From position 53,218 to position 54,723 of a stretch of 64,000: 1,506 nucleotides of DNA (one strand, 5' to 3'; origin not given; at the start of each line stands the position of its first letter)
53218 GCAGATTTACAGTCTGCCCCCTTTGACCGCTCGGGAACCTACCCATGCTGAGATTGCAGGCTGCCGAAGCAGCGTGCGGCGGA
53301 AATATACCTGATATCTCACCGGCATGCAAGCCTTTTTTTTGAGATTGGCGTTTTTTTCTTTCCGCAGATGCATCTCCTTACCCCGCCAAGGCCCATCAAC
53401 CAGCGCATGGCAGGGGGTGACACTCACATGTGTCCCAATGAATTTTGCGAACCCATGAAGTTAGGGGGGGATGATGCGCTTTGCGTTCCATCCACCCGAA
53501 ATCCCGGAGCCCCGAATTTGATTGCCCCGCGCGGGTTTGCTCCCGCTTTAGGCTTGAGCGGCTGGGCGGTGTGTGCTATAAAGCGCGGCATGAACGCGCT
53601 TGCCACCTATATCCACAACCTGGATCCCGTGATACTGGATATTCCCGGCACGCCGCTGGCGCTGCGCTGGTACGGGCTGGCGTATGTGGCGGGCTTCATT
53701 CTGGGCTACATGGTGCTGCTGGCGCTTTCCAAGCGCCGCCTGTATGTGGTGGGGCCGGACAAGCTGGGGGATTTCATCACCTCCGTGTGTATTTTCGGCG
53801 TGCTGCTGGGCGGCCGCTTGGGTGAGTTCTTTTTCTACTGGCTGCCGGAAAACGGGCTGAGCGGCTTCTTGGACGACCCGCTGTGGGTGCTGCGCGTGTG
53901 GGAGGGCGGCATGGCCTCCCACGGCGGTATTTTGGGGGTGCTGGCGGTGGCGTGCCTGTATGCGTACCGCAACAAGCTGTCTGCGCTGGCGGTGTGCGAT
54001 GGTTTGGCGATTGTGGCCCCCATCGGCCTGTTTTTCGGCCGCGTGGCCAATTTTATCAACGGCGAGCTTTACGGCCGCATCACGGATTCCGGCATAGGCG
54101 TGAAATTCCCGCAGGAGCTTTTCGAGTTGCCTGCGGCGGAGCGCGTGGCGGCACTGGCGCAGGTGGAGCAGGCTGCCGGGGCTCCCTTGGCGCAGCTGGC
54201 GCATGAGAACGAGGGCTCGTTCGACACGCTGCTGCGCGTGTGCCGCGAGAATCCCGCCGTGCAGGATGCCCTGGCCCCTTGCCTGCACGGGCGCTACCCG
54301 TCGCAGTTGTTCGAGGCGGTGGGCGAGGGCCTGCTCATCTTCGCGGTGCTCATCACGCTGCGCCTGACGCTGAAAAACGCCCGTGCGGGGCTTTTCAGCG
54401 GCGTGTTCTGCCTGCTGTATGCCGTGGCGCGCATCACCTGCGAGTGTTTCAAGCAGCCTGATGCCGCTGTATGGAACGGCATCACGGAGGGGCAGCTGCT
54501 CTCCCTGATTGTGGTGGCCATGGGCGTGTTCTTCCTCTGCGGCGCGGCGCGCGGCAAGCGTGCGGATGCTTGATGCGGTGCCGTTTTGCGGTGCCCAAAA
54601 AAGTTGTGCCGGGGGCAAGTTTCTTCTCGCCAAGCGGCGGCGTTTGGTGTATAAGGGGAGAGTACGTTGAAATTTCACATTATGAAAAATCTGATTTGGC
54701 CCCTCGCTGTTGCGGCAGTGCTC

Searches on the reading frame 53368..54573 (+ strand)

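Call 20: search_protein_families(library=ncbifam, proteins=[window:53368-54573:+], max_evalue=0.001)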
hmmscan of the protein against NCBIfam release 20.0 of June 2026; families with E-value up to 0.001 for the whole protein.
window:53368-54573:+ (401 aa): 7 families
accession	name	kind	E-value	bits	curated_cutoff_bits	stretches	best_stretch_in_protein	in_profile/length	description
TIGR00544.1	lgt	equivalog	1.8e-50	171.9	118.9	1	75-393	1-269/280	prolipoprotein diacylglyceryl transferase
NF000784.0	PRK00052.4-5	subfamily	1.8e-20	73.3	409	1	85-251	1-157/298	prolipoprotein diacylglyceryl transferase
NF000775.0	PRK00052.2-5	equivalog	8.6e-19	67.9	428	1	88-249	11-180/288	prolipoprotein diacylglyceryl transferase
NF000778.0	PRK00052.3-4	equivalog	9.4e-19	68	334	2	96-252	10-156/252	prolipoprotein diacylglyceryl transferase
NF000779.0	PRK00052.3-5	equivalog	7.4e-16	58.7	405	1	81-249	2-159/257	prolipoprotein diacylglyceryl transferase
NF009611.0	PRK13108.1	equivalog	1.4e-06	27.6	636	1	96-243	20-162/476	prolipoprotein diacylglyceryl transferase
NF000780.0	PRK00052.4-1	equivalog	1.4e-05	24.5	547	1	102-246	33-171/327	prolipoprotein diacylglyceryl transferase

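Call 21: search_protein_families(library=pfam, proteins=[window:53368-54573:+], max_evalue=0.001)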
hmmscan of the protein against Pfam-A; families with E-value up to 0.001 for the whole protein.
window:53368-54573:+ (401 aa): 1 family
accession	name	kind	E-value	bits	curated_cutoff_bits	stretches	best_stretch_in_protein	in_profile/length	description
PF01790.23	LGT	-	1.9e-59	201.4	24.9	1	87-390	1-238/240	Prolipoprotein diacylglyceryl transferase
